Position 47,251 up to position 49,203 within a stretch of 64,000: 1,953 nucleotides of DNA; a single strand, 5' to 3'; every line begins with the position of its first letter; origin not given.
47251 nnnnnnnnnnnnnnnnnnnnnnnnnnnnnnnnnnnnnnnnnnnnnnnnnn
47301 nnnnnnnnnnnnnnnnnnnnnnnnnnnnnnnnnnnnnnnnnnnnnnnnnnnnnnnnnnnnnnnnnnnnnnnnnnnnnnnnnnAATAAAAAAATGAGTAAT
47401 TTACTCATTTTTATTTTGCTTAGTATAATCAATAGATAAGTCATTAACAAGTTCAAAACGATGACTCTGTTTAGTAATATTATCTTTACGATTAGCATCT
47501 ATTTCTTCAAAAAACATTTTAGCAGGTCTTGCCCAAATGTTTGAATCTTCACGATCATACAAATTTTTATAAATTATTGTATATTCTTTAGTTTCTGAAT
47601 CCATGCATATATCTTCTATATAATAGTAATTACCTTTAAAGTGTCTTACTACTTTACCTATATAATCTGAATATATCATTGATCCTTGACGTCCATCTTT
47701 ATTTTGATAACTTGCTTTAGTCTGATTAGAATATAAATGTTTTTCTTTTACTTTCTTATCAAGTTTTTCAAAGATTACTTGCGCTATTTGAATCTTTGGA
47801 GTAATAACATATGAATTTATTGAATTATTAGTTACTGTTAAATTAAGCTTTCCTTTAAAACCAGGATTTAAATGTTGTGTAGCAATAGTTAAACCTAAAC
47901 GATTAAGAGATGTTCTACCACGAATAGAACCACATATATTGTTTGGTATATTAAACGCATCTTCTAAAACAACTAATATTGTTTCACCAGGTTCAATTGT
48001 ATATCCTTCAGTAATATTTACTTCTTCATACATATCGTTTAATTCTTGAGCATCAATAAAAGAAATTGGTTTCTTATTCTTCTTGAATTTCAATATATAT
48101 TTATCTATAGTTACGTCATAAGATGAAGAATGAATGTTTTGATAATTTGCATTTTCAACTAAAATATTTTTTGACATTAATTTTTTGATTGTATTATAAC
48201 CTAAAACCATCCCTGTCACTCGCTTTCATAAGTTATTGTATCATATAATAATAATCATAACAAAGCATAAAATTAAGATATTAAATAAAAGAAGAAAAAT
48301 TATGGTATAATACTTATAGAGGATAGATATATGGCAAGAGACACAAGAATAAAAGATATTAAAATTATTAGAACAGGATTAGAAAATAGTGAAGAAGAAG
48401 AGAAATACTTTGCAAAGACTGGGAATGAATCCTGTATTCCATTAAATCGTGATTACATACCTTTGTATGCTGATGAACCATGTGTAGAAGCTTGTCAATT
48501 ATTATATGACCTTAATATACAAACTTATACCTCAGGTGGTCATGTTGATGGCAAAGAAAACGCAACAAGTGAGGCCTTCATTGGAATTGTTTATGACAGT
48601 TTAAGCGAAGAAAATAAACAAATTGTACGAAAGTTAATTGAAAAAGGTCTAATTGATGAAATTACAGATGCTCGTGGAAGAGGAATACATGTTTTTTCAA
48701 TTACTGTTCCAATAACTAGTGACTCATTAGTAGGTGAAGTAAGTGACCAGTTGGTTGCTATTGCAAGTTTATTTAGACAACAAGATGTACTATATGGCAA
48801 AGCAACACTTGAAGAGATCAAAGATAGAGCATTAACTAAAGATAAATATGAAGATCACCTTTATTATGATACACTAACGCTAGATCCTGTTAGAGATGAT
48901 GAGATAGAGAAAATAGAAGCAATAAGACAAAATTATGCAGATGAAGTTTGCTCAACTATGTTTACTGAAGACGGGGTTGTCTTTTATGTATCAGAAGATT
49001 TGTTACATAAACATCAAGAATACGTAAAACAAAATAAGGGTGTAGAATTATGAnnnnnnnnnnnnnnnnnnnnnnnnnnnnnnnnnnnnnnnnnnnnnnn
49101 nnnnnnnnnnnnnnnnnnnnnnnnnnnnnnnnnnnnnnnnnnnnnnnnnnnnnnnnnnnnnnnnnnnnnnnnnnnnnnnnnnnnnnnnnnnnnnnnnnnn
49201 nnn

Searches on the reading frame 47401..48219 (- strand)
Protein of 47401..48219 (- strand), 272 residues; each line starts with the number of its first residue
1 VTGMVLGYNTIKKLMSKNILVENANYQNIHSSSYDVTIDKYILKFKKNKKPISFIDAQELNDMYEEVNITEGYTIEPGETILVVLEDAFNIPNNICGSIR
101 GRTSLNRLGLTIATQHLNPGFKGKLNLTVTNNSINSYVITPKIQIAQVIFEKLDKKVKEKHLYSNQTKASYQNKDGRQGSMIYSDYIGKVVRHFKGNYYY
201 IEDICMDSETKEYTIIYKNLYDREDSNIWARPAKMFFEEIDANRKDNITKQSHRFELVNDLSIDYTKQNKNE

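Call 6: search_protein_families(library=pfam, proteins=[window:47401-48219:-], max_evalue=1)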
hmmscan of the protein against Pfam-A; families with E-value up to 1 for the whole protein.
window:47401-48219:- (272 aa): 4 families
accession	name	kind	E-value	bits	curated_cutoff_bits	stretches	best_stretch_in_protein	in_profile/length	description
PF22769.1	DCD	-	1.2e-25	90.9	27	1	6-153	2-153/153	dCTP deaminase-like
PF07866.17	DUF1653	-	1.8e-16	60.6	23.5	1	190-256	2-61/62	Protein of unknown function (DUF1653)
PF00692.24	dUTPase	-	2.5e-10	40.6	22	1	70-169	21-120/129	dUTPase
PF06559.16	DCD_N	-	0.019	15.3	21.4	1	5-133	4-144/164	2'-deoxycytidine 5'-triphosphate deaminase (DCD) N-terminal domain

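Call 7: search_protein_families(library=padloc, proteins=[window:47401-48219:-], max_evalue=1)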
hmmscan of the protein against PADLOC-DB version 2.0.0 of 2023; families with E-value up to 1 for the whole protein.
window:47401-48219:- (272 aa): 1 family
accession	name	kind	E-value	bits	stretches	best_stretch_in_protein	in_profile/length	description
PDLC01261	Cas2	-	0.027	12.7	1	111-161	3-53/91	"CAS-I,CAS-II,CAS-III,CAS-IV,CAS-V,CAS-VI; acquisition_2"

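Call 8: search_protein_families(library=phrogs, proteins=[window:47401-48219:-], max_evalue=1)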
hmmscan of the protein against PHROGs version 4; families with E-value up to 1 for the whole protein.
window:47401-48219:- (272 aa): 4 families
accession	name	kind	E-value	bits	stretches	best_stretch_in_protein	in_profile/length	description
phrog_1663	-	DNA, RNA and nucleotide metabolism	2.2e-27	97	1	3-183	49-219/303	dCTP deaminase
phrog_21101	-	unknown function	2.1e-05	25.1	1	190-257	144-204/205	-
phrog_4767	-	unknown function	0.00037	20.4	1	187-252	11-77/505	-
phrog_34349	-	unknown function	0.061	14.4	1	184-229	24-68/104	-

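Call 9: search_protein_families(library=ncbifam, proteins=[window:47401-48219:-], max_evalue=1)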
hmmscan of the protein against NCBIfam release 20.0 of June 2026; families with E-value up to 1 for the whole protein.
window:47401-48219:- (272 aa): 5 families
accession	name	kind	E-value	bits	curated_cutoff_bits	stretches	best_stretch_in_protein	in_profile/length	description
TIGR02274.1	dCTP_deam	equivalog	1.1e-29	103.4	92.8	1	9-180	5-178/180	dCTP deaminase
NF002598.0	PRK02253.1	equivalog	4.1e-08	32.9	130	1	26-157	27-154/167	deoxyuridine 5'-triphosphate nucleotidohydrolase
TIGR00576.1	dut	superfamily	5.8e-08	32.6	102.55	1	71-161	31-124/143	dUTP diphosphatase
NF001862.0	PRK00601.1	equivalog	1.3e-06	28.1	103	1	70-157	37-127/150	dUTP diphosphatase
NF005734.0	PRK07559.1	equivalog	0.00066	18.6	283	1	5-171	11-188/368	2'-deoxycytidine 5'-triphosphate deaminase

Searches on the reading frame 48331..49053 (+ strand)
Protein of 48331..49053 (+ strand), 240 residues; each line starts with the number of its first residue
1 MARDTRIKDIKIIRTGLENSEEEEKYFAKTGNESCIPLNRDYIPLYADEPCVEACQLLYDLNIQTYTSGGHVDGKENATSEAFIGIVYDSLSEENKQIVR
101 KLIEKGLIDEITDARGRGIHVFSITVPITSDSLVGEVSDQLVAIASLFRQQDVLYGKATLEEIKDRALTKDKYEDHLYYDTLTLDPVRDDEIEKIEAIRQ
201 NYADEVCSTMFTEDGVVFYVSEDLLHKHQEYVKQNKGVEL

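Call 6: search_protein_families(library=pfam, proteins=[window:48331-49053:+], max_evalue=1)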
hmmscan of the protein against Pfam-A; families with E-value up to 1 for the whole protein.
window:48331-49053:+ (240 aa): 2 families
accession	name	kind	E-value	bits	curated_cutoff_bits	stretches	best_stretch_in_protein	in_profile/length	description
PF13463.12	HTH_27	-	0.042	14.6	22.2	1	94-125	34-65/68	Winged helix DNA-binding domain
PF23206.1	PCDH15_12th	-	0.082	13.3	27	1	126-174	7-54/115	PCDH15-like domain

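Call 7: search_protein_families(library=padloc, proteins=[window:48331-49053:+], max_evalue=1)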
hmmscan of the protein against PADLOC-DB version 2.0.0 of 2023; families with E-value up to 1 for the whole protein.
window:48331-49053:+ (240 aa): 0 families

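Call 8: search_protein_families(library=phrogs, proteins=[window:48331-49053:+], max_evalue=1)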
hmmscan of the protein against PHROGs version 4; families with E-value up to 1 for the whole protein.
window:48331-49053:+ (240 aa): 5 families
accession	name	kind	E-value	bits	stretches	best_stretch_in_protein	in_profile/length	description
phrog_19255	-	unknown function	0.023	15.3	1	56-105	16-64/173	-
phrog_1421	-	head and packaging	0.061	14.5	1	212-240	94-122/170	virion structural protein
phrog_4611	-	head and packaging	0.073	12.3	1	70-113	649-692/710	minor head protein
phrog_33095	-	unknown function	0.24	12.3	1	187-220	22-55/74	-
phrog_36383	-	unknown function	0.32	12.2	1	171-235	38-99/187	-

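Call 9: search_protein_families(library=ncbifam, proteins=[window:48331-49053:+], max_evalue=1)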
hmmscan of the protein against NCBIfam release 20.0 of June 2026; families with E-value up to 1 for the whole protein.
window:48331-49053:+ (240 aa): 1 family
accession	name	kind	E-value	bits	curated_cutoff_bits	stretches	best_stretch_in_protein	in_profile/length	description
NF041267.1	relax_RlxS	exception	0.011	14.4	850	1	86-235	334-480/654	relaxase/mobilization nuclease RlxS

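Call 14: find_homologous_proteins(query=window:48331-49053:+, max_evalue=0.01)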
Query window:48331-49053:+ (240 aa): 64 proteins with E <= 0.01 among 771 candidates.
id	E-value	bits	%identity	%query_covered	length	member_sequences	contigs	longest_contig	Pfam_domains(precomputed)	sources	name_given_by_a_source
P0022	1.4e-149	514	98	100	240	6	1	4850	-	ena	-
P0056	4.2e-129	447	85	100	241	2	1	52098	-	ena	-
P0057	3.1e-82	294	59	97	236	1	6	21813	-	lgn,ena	-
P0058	2.0e-79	285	59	97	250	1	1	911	-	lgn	-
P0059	1.3e-78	282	57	97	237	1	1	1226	-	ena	-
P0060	2.4e-77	278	57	97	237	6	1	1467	-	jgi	-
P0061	3.9e-77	277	56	98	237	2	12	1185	-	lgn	-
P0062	1.4e-76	275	58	98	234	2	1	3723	-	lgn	-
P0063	4.7e-76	274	56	97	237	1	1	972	-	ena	-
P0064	5.2e-76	273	55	97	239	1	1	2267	-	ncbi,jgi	jgi:hypothetical protein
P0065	6.1e-76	273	57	97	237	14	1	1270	-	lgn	-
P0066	2.2e-75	271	55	97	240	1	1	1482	-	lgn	-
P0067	2.9e-75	271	54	98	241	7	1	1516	-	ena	-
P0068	4.9e-75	270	55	99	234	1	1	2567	-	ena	-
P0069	6.0e-75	270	54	98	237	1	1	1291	-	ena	-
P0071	8.2e-75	270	54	97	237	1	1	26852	-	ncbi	-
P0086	4.8e-59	218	52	98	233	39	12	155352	-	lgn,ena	-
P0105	2.1e-47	180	45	97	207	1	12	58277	-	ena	-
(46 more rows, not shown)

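Call 19: find_encoding_contigs(protein=P0071, flank=10000, max_places=3)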
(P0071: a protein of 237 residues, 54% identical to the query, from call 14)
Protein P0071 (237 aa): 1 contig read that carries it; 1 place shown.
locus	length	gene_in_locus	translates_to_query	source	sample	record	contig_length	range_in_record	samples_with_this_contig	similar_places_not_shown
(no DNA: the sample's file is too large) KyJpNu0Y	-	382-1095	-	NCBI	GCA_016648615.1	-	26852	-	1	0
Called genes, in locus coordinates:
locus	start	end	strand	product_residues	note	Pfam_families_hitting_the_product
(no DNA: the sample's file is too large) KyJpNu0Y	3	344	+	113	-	?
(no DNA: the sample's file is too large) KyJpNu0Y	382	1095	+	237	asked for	-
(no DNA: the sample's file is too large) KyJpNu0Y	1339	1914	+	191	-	-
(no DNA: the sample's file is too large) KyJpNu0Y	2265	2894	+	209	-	-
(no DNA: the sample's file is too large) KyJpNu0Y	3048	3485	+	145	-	-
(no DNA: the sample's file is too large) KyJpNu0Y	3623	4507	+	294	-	-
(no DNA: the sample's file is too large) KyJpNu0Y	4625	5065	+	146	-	PF13420:Acetyltransf_4, PF13673:Acetyltransf_10, PF00583:Acetyltransf_1, PF13527:Acetyltransf_9 (weak), PF13508:Acetyltransf_7, PF08445:FR47 (weak)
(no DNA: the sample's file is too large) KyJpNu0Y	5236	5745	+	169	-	-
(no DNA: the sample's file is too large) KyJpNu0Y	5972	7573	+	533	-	PF00535:Glycos_transf_2, PF10111:Glyco_tranf_2_2, PF13641:Glyco_tranf_2_3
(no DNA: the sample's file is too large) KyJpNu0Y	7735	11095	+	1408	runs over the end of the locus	PF00480:ROK (faint), PF01548:DEDD_Tnp_IS110 (faint), PF01869:BcrAD_BadFG, PF09989:DUF2229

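Call 32: find_encoding_contigs(protein=P0086, flank=8000, max_places=3)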
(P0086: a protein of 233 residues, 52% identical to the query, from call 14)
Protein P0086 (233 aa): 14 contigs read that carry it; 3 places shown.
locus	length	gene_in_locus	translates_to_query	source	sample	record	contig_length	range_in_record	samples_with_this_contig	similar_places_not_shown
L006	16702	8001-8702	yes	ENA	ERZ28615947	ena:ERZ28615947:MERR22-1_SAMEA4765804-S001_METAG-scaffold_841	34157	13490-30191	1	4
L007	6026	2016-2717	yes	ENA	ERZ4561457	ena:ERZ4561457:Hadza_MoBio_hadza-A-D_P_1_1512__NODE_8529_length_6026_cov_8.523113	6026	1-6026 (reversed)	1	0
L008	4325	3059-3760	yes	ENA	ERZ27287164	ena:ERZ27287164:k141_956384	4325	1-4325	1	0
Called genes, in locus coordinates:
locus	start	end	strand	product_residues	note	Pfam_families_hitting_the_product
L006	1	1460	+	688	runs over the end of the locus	PF00873:ACR_tran, PF03176:MMPL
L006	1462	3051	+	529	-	-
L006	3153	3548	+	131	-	-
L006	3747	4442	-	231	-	PF03009:GDPD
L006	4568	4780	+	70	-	PF07883:Cupin_2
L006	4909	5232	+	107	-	PF13310:Virulence_RhuM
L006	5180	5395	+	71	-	-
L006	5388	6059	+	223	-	PF01209:Ubie_methyltran (weak), PF05175:MTS (weak), PF13489:Methyltransf_23, PF13649:Methyltransf_25, PF13847:Methyltransf_31, PF08241:Methyltransf_11, PF08242:Methyltransf_12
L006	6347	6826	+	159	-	PF12641:Flavodoxin_3 (faint), PF12682:Flavodoxin_4, PF12724:Flavodoxin_5 (faint)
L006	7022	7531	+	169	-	PF00583:Acetyltransf_1, PF13673:Acetyltransf_10 (weak), PF13508:Acetyltransf_7, PF08445:FR47 (weak)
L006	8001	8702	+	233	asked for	-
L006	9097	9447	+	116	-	-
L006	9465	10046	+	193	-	PF14278:TetR_C_8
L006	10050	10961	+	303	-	PF12724:Flavodoxin_5 (weak)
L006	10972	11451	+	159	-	-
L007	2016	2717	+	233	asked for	-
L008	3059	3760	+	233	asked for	-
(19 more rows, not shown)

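Call 46: search_protein_families(library=pfam, alignment_id=A2, max_evalue=1)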
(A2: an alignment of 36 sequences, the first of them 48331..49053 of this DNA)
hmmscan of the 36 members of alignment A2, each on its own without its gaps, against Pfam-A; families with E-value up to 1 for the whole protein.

A. member 1, window:48331-49053:+ (240 aa): 2 families
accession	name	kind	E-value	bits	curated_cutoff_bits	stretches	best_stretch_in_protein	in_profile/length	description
PF13463.12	HTH_27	-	0.042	14.6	22.2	1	94-125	34-65/68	Winged helix DNA-binding domain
PF23206.1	PCDH15_12th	-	0.082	13.3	27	1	126-174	7-54/115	PCDH15-like domain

B. families by the number of members that match (of 36 scanned): 31 families (the first 25 are shown)
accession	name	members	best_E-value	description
PF12123.13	CBD_PlyG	4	0.032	PlyG Cell wall binding domain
PF07574.19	SMC_Nse1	3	0.096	Nse1 non-SMC component of SMC5-6 complex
PF17633.7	DUF5514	2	0.019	Family of unknown function (DUF5514)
PF10584.14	Proteasome_A_N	2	0.024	Proteasome subunit A N-terminal signature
PF02107.21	FlgH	1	0.012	Flagellar L-ring protein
PF07342.17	TscT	1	0.019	TscT toxin protein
PF24413.1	W02B3_4_N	1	0.035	W02B3.4-like, N-terminal domain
PF09164.15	VitD-bind_III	1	0.035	Vitamin D binding protein, domain III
PF01603.26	B56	1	0.039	Protein phosphatase 2A regulatory B subunit (B56 family)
PF13463.12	HTH_27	1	0.042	Winged helix DNA-binding domain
PF18671.6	4HPAD_g_N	1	0.048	4-Hydroxyphenylacetate decarboxylase subunit gamma N-terminal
PF12807.12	eIF3_p135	1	0.055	Translation initiation factor eIF3 subunit 135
PF20881.2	G1_gp67_C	1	0.055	Phage G1 gp67, C-terminal domain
PF17561.7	TssO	1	0.071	Type VI secretion system, TssO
PF16295.10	TetR_C_10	1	0.077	Tetracyclin repressor-like, C-terminal domain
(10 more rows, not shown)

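Call 48: search_solved_structures(query=A2, max_evalue=10)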
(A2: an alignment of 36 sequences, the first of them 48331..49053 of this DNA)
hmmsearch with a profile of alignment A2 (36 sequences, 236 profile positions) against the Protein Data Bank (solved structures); distinct sequences matched with E-value up to 10: 1.
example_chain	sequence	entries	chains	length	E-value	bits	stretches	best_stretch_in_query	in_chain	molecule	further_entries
5jbm_A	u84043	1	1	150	1.1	11.8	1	86-110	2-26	Chromatin assembly factor 1 subunit p90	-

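Call 85: find_encoding_contigs(protein=P0105, flank=5000, max_places=2)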
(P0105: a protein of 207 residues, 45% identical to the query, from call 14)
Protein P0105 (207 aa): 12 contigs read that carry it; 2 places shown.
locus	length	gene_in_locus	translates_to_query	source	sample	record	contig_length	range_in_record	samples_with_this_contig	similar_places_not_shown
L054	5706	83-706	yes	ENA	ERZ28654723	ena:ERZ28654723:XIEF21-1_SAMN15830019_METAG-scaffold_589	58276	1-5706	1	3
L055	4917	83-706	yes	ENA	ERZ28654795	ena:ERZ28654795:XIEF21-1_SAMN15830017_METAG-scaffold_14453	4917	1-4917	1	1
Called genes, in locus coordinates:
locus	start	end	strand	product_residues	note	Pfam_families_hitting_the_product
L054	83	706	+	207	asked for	-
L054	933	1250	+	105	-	PF02627:CMD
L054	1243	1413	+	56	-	-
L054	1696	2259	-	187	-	PF00440:TetR_N (faint)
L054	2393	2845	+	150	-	PF14534:DUF4440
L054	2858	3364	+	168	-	PF03358:FMN_red (weak), PF12682:Flavodoxin_4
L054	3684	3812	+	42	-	-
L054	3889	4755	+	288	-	-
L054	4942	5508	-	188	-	PF00440:TetR_N, PF14278:TetR_C_8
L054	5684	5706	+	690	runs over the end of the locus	PF03176:MMPL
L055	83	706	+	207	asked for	-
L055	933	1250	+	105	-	PF02627:CMD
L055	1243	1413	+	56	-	-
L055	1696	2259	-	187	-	PF00440:TetR_N (faint)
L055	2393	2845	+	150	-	PF14534:DUF4440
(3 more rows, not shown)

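Call 86: find_encoding_contigs(protein=P0057, flank=5000, max_places=2)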
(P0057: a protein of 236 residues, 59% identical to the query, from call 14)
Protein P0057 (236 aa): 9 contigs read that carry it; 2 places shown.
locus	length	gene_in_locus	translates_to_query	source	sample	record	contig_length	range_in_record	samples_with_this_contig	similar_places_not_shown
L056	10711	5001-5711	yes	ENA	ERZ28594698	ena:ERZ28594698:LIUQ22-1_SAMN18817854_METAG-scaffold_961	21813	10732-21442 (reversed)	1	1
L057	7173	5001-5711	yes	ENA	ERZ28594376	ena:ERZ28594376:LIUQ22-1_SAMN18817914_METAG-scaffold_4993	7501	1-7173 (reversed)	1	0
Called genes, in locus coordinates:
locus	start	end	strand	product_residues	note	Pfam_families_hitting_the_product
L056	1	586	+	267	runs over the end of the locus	PF00753:Lactamase_B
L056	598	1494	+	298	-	PF17761:DUF1016_N, PF06250:YhcG_C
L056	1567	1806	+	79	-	PF07866:DUF1653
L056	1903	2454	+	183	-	-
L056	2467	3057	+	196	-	PF17761:DUF1016_N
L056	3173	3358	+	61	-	PF06250:YhcG_C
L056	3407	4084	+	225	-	-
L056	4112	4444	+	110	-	-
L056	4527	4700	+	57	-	-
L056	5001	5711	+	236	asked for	-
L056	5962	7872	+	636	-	-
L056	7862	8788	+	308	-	-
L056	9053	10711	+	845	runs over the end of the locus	PF00133:tRNA-synt_1, PF01406:tRNA-synt_1e (faint), PF09334:tRNA-synt_1g, PF13603:tRNA-synt_1_2 (faint), PF09334:tRNA-synt_1g, PF00133:tRNA-synt_1, PF08264:Anticodon_1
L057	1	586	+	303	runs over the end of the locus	?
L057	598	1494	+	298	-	PF17761:DUF1016_N, PF06250:YhcG_C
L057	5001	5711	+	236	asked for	-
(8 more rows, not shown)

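Call 106: search_dna_similar(query=window:48331-49053:+, collection=phages, mode=protein, max_evalue=0.001, max_rows=8)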
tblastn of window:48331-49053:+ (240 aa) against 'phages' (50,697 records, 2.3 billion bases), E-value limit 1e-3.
No match.

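Call 109: search_dna_similar(query=window:48331-49053:+, collection=plasmids, mode=protein, max_evalue=0.001, max_rows=8)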
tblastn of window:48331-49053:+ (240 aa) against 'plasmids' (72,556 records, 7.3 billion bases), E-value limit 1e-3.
No match.
